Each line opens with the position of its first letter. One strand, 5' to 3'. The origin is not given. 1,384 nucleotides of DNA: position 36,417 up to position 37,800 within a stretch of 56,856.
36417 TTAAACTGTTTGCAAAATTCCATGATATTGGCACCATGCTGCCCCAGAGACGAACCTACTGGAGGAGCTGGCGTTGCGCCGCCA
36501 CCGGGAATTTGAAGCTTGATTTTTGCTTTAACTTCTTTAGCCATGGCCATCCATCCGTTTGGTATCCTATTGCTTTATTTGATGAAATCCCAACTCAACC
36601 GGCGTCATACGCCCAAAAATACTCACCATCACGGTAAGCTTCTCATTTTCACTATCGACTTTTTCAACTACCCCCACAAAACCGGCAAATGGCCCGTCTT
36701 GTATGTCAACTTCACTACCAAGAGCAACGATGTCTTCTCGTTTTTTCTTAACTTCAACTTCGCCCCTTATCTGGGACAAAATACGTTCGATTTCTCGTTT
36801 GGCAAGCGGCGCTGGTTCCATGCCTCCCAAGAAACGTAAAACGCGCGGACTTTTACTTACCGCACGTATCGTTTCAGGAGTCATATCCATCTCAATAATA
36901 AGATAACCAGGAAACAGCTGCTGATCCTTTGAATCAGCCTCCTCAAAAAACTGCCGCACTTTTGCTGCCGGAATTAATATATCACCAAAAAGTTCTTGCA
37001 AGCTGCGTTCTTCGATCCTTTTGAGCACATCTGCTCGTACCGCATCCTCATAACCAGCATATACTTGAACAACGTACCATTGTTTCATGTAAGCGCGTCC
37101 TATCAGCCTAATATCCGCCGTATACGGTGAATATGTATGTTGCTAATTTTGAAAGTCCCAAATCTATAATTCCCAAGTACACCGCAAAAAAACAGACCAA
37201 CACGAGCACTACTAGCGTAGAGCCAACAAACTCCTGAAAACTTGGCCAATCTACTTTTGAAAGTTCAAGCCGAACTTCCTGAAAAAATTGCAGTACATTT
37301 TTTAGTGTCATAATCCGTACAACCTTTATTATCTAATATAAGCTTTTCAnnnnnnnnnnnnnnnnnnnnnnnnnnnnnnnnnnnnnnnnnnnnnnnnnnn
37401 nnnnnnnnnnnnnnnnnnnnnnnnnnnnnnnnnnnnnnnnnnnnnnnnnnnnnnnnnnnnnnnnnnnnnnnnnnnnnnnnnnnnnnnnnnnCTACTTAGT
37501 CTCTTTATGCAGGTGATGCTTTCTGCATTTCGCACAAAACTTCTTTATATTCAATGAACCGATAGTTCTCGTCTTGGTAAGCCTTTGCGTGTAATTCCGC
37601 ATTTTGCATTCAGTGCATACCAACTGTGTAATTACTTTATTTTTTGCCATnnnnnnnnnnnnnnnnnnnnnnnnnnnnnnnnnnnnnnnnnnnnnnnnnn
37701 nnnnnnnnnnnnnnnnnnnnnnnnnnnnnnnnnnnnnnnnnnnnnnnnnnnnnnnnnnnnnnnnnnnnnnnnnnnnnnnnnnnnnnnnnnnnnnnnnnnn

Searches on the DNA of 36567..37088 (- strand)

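Call 38: search_rna_families(source=L041, threshold=gathering)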
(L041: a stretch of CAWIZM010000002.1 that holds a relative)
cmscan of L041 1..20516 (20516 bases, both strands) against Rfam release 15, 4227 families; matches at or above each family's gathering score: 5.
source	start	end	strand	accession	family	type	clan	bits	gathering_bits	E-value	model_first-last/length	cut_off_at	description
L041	8959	9030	+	RF00005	tRNA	Gene; tRNA;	CL00001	77.2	29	1e-15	1-71/71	no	tRNA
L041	8876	8948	+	RF00005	tRNA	Gene; tRNA;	CL00001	74.3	29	6.6e-15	1-71/71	no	tRNA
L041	9611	9683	+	RF00005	tRNA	Gene; tRNA;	CL00001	70.3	29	8.4e-14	1-71/71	no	tRNA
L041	9326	9398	+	RF00005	tRNA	Gene; tRNA;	CL00001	70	29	1e-13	1-71/71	no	tRNA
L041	8509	8590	+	RF00005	tRNA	Gene; tRNA;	CL00001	61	29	3e-11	1-71/71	no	tRNA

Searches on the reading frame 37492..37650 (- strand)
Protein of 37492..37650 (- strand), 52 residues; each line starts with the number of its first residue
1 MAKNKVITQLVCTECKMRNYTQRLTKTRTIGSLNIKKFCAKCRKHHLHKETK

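Call 12: find_encoding_contigs(protein=window:37492-37650:-, flank=3000, max_places=10)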
Protein window:37492-37650:- (52 aa): 2 contigs read that carry it; 2 places shown.
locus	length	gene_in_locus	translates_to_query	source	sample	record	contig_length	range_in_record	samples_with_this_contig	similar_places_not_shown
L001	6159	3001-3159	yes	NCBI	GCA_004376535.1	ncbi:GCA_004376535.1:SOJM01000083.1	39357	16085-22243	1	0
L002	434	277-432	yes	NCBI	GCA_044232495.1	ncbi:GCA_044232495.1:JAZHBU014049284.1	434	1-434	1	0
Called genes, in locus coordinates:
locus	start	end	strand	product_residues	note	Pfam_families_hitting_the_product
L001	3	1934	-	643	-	PF05192:MutS_III (weak), PF00488:MutS_V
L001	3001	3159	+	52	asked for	PF00471:Ribosomal_L33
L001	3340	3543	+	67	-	PF00584:SecE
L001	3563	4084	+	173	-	PF02357:NusG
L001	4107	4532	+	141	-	PF03946:Ribosomal_L11_N, PF00298:Ribosomal_L11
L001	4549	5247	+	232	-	PF00687:Ribosomal_L1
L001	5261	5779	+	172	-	PF00466:Ribosomal_L10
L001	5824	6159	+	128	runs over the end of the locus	PF16320:Ribosomal_L12_N, PF00542:Ribosomal_L12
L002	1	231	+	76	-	?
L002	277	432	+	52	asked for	PF00471:Ribosomal_L33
